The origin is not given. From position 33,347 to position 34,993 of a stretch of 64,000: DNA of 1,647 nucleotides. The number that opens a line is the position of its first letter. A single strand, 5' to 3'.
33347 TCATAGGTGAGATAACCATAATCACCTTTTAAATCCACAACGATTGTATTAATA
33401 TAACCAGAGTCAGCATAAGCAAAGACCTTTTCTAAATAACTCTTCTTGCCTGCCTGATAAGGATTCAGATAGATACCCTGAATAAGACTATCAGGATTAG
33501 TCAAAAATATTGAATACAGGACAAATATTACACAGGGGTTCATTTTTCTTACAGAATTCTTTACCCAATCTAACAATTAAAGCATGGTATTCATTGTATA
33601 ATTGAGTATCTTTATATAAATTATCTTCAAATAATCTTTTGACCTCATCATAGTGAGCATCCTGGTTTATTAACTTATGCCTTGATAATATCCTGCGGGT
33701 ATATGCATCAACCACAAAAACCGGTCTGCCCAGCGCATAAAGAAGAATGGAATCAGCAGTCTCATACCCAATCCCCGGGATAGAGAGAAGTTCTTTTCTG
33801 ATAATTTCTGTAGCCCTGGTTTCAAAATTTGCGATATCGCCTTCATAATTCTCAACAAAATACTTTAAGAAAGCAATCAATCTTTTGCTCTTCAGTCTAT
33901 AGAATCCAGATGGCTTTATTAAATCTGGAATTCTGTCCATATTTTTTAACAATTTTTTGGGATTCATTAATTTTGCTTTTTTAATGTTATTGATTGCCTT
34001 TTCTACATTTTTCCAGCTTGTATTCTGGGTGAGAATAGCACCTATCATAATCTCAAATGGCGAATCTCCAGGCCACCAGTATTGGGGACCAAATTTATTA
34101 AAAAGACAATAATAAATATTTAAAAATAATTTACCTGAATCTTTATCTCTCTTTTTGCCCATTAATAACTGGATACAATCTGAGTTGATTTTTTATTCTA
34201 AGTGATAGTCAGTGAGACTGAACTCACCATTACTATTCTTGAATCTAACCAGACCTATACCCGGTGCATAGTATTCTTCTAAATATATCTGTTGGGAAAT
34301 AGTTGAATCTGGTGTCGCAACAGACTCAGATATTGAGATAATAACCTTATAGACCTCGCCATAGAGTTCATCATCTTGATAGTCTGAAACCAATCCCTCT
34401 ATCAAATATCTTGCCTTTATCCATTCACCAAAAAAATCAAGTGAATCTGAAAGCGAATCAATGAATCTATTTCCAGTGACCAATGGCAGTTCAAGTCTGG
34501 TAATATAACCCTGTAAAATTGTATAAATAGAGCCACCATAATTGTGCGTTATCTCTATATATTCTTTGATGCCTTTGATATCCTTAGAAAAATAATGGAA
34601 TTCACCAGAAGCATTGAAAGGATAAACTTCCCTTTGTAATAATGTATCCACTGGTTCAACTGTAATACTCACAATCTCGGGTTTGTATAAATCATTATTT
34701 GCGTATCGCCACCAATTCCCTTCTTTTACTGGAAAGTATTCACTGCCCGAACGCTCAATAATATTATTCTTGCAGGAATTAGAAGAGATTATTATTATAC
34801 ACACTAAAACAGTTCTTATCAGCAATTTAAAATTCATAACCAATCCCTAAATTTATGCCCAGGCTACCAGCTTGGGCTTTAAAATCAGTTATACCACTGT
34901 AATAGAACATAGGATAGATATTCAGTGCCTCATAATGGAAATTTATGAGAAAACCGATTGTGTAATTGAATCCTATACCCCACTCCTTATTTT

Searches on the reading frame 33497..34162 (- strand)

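Call 5: search_protein_families(library=pfam, proteins=[window:33497-34162:-], max_evalue=0.1)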
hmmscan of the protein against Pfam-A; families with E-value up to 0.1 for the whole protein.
window:33497-34162:- (221 aa): 4 families
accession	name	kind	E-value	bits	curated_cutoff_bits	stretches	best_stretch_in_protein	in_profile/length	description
PF00730.31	HhH-GPD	-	2.2e-17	63.8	26.2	1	40-181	1-105/108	HhH-GPD superfamily base excision DNA repair protein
PF22175.2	Ogg-HhH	-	0.00016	21.7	27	1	42-170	27-150/173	8-oxoguanine DNA glycosylase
PF00633.29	HHH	-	0.00021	21.4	24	1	122-142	10-30/30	Helix-hairpin-helix motif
PF14520.12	HHH_5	-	0.029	15.3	27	1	122-141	34-53/57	Helix-hairpin-helix domain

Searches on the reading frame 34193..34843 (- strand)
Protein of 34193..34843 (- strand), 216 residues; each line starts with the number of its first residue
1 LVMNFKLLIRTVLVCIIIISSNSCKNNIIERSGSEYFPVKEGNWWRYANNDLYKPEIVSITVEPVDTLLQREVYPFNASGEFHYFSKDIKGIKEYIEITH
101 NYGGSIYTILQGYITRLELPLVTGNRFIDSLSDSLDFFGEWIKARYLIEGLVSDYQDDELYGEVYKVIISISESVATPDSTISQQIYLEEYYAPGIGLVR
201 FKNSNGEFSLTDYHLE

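Call 5: search_protein_families(library=pfam, proteins=[window:34193-34843:-], max_evalue=0.1)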
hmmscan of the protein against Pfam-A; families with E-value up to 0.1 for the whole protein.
window:34193-34843:- (216 aa): 1 family
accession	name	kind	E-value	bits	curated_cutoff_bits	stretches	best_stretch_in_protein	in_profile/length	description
PF21347.3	DUF3108_like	-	0.077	13.3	27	0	169-210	154-193/199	DUF3108-like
